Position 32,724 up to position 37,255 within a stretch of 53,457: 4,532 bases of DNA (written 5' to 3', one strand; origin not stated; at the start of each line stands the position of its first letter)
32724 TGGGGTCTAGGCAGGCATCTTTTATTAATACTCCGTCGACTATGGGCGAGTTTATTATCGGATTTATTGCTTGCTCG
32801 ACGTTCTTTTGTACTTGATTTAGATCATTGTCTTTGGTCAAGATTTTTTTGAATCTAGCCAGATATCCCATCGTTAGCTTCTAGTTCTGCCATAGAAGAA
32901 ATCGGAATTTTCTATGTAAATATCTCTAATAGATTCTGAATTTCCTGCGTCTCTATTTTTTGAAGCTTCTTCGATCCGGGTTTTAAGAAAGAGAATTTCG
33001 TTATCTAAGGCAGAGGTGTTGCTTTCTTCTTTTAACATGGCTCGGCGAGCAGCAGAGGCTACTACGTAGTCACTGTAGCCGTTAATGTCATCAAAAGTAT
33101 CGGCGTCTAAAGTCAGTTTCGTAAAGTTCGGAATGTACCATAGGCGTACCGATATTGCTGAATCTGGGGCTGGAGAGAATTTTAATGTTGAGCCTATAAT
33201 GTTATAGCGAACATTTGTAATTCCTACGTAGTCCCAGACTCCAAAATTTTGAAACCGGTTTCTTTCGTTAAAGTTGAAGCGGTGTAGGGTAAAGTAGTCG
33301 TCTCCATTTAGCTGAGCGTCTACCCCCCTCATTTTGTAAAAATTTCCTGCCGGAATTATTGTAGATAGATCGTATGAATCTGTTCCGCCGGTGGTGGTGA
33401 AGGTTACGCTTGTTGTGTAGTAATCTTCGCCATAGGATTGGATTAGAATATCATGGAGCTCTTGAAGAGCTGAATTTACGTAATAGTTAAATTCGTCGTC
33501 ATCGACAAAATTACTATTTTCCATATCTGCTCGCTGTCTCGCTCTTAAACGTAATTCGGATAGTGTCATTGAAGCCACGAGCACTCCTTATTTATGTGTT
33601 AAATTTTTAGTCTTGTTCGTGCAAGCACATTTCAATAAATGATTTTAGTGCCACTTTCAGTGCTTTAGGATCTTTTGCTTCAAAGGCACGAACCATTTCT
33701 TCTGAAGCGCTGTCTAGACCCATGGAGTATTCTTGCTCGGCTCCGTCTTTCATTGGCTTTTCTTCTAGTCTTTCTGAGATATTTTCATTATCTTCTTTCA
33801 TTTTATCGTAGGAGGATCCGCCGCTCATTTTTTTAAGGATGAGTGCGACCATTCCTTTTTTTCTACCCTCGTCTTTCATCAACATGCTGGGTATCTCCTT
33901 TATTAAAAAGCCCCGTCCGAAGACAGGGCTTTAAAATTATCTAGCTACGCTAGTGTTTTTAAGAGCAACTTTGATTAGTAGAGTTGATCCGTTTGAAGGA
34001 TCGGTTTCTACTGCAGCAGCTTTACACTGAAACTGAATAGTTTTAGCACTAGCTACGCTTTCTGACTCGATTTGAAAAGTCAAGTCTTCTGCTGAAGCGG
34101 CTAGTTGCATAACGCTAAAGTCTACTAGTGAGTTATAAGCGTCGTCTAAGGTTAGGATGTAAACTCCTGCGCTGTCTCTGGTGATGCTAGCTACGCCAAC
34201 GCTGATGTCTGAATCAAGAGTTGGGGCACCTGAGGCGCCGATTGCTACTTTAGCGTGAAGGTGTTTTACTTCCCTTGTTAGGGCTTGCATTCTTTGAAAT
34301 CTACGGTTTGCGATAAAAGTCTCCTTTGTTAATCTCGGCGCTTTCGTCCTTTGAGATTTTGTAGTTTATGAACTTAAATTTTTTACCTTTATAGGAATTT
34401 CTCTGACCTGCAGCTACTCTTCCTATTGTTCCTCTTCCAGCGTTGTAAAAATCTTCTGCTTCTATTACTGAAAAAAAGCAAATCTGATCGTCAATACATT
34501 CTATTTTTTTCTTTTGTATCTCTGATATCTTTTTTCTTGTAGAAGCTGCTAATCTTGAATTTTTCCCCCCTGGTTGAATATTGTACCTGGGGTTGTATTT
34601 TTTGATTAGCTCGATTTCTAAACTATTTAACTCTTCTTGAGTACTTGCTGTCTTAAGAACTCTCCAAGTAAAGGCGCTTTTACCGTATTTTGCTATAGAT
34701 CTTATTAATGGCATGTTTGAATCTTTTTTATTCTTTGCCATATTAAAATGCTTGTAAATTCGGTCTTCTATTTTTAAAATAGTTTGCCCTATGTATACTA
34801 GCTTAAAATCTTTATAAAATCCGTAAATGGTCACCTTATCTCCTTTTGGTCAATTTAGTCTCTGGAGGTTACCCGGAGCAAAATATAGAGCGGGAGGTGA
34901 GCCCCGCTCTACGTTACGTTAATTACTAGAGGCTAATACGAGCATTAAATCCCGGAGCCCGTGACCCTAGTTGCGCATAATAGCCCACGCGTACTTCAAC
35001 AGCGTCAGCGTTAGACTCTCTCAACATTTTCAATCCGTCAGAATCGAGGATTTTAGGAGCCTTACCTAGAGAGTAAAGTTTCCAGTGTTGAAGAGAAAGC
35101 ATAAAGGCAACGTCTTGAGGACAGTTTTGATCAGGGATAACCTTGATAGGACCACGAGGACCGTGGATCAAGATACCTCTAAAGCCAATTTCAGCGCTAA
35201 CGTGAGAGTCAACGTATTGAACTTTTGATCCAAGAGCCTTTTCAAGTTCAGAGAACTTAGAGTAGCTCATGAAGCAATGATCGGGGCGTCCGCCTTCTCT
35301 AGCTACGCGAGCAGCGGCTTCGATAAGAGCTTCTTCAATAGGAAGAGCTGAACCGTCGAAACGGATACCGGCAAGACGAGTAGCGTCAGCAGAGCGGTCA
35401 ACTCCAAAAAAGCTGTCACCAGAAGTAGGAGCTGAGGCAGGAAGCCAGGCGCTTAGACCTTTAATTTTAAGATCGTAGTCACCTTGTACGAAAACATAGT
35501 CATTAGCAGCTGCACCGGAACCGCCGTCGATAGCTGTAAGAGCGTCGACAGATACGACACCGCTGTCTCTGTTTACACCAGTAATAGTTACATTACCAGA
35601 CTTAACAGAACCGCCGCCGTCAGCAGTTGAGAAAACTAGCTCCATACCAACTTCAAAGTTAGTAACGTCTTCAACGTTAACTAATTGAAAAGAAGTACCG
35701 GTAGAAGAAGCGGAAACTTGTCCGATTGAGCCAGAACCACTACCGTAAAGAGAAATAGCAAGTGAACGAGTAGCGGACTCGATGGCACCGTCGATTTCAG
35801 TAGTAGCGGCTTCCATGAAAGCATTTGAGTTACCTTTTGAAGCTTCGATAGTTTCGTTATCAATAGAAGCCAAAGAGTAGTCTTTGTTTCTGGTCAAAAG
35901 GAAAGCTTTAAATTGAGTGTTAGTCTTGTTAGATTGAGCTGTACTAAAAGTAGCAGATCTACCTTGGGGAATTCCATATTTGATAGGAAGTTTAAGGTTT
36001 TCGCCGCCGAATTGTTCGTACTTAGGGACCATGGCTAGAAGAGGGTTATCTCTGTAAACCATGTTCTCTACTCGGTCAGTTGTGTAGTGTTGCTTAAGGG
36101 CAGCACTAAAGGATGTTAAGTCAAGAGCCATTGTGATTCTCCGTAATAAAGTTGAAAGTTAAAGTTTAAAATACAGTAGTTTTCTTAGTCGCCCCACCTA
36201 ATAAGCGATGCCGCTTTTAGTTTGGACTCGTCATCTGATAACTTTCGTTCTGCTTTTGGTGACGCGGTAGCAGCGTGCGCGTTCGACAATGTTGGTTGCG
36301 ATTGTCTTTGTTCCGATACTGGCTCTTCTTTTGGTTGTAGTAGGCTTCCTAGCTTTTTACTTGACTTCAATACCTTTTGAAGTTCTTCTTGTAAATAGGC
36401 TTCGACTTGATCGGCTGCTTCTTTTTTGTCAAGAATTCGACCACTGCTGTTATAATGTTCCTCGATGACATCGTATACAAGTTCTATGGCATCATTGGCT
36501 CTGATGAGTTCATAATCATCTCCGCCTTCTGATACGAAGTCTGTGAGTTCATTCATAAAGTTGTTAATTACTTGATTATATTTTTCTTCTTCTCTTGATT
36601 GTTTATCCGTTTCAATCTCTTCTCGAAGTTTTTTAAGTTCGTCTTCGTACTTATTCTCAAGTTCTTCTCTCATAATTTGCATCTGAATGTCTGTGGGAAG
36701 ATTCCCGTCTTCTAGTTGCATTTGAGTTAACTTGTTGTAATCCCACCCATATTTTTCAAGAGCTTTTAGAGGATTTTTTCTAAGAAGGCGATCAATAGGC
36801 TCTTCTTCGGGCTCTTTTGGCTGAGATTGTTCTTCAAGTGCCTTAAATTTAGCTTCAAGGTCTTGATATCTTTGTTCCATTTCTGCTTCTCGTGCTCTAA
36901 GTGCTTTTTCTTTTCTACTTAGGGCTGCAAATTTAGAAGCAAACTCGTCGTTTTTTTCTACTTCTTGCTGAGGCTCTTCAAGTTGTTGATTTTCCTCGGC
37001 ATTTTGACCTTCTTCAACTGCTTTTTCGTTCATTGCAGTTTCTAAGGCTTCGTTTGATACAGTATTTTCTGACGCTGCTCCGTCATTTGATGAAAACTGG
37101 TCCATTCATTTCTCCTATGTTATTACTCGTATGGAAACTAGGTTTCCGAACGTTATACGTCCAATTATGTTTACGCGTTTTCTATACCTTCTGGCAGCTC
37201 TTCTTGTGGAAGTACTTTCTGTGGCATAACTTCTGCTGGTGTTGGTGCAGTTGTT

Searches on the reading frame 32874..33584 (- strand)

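Call 28: search_protein_families(library=pfam, proteins=[window:32874-33584:-], max_evalue=0.01)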
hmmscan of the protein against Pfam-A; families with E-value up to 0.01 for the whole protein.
window:32874-33584:- (236 aa): 1 family
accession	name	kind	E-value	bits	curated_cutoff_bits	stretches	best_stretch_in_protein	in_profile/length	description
PF24175.2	SU10_adaptor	-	2.5e-14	54.6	27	1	6-191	1-165/194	SU10 adaptor protein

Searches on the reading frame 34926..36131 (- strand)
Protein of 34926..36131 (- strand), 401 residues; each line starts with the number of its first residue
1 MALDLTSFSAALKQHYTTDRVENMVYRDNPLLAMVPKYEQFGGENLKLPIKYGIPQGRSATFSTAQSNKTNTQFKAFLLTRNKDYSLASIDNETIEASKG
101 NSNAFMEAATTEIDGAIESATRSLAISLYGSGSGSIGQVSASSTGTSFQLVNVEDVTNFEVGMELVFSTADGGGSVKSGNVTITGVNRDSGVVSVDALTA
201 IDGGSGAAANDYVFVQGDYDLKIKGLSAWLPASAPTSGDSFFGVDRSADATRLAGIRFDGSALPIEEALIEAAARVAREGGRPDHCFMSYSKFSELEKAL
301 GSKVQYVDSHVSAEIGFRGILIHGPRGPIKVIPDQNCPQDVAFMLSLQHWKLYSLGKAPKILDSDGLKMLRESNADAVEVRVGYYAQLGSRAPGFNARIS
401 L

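Call 28: search_protein_families(library=pfam, proteins=[window:34926-36131:-], max_evalue=0.01)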
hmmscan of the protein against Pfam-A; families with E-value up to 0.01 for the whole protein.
window:34926-36131:- (401 aa): 1 family
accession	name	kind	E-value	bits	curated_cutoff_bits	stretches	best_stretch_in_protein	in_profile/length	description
PF17236.8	SU10_MCP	-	1.2e-06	28.7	24.1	1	224-356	141-253/292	SU10 major capsid protein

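Call 54: search_protein_families(library=phrogs, proteins=[window:34926-36131:-], max_evalue=0.01)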
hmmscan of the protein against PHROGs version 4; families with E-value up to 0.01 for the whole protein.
window:34926-36131:- (401 aa): 1 family
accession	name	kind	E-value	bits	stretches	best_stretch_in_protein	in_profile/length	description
phrog_14242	-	head and packaging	1.6e-19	70.9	1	4-392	4-378/396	major head protein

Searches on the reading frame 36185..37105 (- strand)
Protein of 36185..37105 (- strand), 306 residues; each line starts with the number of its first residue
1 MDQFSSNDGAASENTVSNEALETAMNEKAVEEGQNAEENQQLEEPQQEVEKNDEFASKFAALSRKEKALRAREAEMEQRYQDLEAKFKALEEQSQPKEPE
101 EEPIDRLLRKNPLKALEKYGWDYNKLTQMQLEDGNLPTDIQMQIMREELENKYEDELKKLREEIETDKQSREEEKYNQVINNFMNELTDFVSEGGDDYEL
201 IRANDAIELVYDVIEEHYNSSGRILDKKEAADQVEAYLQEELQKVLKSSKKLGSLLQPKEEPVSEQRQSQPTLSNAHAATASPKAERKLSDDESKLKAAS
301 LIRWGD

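Call 28: search_protein_families(library=pfam, proteins=[window:36185-37105:-], max_evalue=0.01)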
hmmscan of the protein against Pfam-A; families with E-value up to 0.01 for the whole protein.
window:36185-37105:- (306 aa): 0 families

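Call 37: search_protein_families(library=ncbifam, proteins=[window:36185-37105:-], max_evalue=0.01)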
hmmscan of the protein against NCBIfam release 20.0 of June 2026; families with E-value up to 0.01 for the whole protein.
window:36185-37105:- (306 aa): 0 families

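Call 54: search_protein_families(library=phrogs, proteins=[window:36185-37105:-], max_evalue=0.01)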
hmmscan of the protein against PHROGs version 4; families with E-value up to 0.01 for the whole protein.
window:36185-37105:- (306 aa): 0 families
